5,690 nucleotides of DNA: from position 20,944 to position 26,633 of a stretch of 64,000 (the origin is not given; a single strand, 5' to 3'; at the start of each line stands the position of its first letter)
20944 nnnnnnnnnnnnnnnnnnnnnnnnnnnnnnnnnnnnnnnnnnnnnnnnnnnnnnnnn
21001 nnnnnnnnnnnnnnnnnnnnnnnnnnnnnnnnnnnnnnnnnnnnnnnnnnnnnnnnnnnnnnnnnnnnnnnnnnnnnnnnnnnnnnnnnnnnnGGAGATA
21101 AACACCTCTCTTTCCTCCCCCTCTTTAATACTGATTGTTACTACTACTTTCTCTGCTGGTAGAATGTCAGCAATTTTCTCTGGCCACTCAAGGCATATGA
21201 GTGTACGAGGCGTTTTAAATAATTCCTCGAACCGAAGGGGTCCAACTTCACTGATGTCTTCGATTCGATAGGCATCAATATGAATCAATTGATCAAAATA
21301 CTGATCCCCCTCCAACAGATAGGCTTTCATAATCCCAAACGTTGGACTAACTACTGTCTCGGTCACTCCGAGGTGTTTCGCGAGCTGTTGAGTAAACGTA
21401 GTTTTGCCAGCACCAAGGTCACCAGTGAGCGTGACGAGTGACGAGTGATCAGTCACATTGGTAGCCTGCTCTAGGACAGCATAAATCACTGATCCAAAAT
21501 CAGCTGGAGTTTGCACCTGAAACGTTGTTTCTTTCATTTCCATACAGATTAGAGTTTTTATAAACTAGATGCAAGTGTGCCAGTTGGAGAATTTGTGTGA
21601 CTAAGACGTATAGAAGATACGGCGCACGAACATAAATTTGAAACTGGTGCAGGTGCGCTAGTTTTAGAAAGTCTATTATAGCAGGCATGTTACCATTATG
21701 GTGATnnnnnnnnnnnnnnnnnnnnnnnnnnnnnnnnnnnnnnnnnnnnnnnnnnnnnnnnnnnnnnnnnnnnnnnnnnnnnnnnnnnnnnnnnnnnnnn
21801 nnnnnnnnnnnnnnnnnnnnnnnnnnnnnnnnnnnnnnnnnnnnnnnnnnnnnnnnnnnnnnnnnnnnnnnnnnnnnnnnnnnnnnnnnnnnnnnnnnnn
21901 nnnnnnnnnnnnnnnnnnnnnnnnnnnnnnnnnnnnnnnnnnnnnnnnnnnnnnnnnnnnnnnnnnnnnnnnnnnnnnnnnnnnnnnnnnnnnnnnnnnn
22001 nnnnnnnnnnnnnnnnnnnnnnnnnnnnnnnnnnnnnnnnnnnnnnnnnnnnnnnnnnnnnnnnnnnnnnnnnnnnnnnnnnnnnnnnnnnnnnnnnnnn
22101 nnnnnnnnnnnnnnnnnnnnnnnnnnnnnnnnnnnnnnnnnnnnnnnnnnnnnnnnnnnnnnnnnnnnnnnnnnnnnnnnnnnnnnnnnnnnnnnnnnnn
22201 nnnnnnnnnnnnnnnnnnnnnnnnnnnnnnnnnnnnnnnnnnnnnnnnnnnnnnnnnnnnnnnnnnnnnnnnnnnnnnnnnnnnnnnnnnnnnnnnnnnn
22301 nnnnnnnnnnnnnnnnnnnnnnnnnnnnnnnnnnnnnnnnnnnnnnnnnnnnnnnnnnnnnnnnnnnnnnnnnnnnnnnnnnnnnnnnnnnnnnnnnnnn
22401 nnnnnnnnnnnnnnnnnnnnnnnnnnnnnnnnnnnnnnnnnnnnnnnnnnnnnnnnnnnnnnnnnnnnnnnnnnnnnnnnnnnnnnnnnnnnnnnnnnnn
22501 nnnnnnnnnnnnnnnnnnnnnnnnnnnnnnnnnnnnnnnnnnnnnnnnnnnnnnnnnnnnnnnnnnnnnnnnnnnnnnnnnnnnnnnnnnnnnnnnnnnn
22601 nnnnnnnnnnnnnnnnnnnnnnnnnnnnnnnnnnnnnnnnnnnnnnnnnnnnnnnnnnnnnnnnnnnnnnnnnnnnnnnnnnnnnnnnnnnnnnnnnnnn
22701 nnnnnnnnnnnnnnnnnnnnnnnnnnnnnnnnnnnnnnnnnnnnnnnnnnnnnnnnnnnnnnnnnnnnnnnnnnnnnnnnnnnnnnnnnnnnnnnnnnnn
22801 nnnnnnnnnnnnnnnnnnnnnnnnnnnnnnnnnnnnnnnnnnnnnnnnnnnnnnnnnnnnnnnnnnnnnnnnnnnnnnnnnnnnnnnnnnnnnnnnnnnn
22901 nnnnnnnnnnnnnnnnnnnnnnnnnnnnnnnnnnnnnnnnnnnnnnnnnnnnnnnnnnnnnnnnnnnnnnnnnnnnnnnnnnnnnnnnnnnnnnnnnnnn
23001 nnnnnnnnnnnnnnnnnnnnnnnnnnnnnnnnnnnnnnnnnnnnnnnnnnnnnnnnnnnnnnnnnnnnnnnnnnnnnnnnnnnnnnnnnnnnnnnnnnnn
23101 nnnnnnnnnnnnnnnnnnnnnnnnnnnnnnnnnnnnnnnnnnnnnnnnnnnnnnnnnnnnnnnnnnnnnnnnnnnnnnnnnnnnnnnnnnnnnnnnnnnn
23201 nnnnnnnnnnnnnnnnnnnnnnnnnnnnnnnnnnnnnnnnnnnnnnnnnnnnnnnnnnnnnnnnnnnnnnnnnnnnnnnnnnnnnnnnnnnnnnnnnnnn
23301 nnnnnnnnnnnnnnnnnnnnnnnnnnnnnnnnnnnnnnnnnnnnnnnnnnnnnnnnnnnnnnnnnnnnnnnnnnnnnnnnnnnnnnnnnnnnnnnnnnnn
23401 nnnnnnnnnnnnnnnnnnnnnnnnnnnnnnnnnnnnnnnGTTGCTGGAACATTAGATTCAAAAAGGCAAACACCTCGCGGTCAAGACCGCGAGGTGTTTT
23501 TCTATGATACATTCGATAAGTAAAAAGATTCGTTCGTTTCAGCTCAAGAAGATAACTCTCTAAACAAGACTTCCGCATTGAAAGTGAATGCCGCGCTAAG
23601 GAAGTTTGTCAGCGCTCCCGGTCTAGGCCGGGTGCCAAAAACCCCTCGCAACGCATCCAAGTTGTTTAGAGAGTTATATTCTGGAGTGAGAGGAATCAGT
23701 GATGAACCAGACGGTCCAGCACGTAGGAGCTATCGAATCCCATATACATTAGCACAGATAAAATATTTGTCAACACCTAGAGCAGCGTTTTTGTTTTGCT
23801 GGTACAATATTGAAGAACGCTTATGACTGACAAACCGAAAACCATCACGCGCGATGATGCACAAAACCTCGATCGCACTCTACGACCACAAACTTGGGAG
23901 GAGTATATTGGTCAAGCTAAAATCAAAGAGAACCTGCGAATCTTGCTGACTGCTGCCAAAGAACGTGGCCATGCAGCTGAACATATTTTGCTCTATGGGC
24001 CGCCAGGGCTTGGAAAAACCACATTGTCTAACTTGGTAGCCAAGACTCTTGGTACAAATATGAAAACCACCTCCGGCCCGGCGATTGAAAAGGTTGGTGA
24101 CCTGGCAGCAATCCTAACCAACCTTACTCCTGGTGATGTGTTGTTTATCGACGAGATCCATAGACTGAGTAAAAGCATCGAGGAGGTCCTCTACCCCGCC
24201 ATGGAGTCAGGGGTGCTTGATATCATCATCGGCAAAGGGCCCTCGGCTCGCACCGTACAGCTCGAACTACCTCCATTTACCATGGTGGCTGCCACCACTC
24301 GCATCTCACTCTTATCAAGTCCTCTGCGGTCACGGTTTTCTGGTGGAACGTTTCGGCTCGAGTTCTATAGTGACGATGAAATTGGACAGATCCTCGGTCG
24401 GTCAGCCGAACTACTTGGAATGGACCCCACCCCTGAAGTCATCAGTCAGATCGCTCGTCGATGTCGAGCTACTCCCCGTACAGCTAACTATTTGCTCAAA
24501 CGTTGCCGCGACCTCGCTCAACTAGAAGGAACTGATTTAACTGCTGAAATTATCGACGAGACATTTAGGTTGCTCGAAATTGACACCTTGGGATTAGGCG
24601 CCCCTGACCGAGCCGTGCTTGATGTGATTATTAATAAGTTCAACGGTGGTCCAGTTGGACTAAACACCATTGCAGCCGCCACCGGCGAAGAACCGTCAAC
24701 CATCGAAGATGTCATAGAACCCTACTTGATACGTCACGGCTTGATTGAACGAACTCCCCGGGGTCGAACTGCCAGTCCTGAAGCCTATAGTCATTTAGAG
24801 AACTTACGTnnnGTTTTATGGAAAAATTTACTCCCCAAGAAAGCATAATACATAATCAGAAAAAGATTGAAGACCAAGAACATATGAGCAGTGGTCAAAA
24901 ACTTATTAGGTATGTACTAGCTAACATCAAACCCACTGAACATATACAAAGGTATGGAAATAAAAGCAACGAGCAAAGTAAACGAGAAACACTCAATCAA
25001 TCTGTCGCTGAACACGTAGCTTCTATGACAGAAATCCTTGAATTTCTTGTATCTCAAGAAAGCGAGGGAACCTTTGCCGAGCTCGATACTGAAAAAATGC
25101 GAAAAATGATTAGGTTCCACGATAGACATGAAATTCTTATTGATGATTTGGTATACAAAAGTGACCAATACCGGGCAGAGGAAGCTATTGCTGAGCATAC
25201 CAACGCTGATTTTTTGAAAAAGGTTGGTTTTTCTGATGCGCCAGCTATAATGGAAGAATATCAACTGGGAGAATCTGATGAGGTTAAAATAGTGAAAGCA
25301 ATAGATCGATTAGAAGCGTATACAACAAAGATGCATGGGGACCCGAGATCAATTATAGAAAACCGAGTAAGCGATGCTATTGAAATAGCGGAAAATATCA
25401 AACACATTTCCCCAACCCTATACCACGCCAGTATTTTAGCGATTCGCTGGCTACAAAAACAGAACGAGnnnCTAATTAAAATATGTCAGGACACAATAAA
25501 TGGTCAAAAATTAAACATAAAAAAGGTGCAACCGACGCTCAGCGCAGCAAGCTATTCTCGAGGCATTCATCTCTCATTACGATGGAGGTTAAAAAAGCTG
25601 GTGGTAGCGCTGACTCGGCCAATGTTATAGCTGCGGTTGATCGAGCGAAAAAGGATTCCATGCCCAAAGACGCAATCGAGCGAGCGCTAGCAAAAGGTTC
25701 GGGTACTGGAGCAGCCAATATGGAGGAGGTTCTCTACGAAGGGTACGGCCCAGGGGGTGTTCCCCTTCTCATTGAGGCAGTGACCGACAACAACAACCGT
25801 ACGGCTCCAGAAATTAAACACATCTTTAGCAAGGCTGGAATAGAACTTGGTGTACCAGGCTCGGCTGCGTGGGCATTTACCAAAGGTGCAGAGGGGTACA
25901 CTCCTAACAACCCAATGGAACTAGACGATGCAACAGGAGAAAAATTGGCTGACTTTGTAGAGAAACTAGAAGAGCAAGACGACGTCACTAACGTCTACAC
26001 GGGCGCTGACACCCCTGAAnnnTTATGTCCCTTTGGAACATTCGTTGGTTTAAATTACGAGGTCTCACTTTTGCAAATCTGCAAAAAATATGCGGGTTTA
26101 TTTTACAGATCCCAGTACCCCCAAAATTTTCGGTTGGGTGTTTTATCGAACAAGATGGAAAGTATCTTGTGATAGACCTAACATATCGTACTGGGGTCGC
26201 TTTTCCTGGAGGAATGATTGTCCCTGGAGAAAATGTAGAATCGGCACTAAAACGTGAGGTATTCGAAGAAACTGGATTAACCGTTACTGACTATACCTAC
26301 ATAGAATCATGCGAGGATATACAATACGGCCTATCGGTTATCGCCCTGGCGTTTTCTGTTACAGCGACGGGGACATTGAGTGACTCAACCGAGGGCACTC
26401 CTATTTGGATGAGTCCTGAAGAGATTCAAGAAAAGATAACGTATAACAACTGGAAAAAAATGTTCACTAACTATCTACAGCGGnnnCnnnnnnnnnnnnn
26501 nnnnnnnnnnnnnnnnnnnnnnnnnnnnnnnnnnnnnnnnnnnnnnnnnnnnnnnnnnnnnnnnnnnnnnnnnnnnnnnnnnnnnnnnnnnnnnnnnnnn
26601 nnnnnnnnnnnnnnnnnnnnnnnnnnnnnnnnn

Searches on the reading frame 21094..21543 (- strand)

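Call 55: search_protein_families(library=pfam, proteins=[window:21094-21543:-], max_evalue=0.0001)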
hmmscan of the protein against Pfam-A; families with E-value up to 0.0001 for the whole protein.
window:21094-21543:- (150 aa): 1 family
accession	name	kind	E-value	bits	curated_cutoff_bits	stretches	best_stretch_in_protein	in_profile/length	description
PF02367.23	TsaE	-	8.3e-32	110.3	26.6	1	25-146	12-127/128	Threonylcarbamoyl adenosine biosynthesis protein TsaE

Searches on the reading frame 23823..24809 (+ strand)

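Call 54: search_protein_families(library=pfam, proteins=[window:23823-24809:+], max_evalue=0.0001)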
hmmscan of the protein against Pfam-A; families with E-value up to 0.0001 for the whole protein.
window:23823-24809:+ (329 aa): 9 families
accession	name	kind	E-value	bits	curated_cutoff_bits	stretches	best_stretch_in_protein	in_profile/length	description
PF05496.18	RuvB_N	-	3.3e-72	241.9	27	1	20-173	1-154/159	Holliday junction DNA helicase RuvB P-loop domain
PF05491.19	RuvB_C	-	8e-25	87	24.7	1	256-326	2-72/72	RuvB C-terminal winged helix domain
PF00004.35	AAA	-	1.8e-18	67.7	21.2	1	55-173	1-124/131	ATPase family associated with various cellular activities (AAA)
PF17864.7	AAA_lid_4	-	4.5e-17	62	27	1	182-254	1-74/74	RuvB AAA lid domain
PF07728.20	AAA_5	-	4e-10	40.3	22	1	54-172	1-139/139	AAA domain (dynein-related subfamily)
PF06068.19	TIP49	-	1.3e-06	28.3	23.8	0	25-82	23-80/347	TIP49 P-loop domain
PF13191.12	AAA_16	-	1.4e-05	26.1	32.6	0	40-80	11-53/167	AAA ATPase domain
PF13401.12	AAA_22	-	4.2e-05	24.3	27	0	51-77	4-30/130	AAA domain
PF01078.27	Mg_chelatase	-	6.9e-05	22.8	20.3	0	50-77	23-47/207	Magnesium chelatase, subunit ChlI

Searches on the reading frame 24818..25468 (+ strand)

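Call 54: search_protein_families(library=pfam, proteins=[window:24818-25468:+], max_evalue=0.0001)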
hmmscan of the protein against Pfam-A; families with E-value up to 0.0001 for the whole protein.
window:24818-25468:+ (217 aa): 2 families
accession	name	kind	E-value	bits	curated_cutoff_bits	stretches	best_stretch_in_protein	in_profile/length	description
PF13023.12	HD_3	-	6.6e-10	39.6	22.5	1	57-190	17-152/165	HD domain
PF12917.13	YfbR-like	-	2.1e-06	28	25.9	1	37-169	6-139/182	5'-deoxynucleotidase YfbR-like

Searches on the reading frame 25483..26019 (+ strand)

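Call 55: search_protein_families(library=pfam, proteins=[window:25483-26019:+], max_evalue=0.0001)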
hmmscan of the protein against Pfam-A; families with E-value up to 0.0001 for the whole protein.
window:25483-26019:+ (179 aa): 2 families
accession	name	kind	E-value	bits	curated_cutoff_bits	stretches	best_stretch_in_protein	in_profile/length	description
PF01709.26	Transcrip_reg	-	2e-28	99.6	27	2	80-134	1-55/160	TACO1/YebC second and third domain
PF20772.2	TACO1_YebC_N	-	3.3e-21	76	36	1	5-74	1-72/73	TACO1/YebC protein N-terminal domain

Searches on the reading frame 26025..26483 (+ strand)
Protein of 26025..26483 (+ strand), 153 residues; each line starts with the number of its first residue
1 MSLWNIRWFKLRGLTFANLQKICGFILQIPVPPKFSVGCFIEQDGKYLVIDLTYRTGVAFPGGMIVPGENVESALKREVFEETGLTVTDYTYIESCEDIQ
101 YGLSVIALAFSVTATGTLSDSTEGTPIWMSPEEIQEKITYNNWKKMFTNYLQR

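Call 55: search_protein_families(library=pfam, proteins=[window:26025-26483:+], max_evalue=0.0001)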
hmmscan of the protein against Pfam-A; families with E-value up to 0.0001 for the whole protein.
window:26025-26483:+ (153 aa): 1 family
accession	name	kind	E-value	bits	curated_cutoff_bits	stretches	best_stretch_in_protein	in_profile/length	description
PF00293.34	NUDIX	-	1.6e-13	51.2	21.1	1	35-144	4-127/134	NUDIX domain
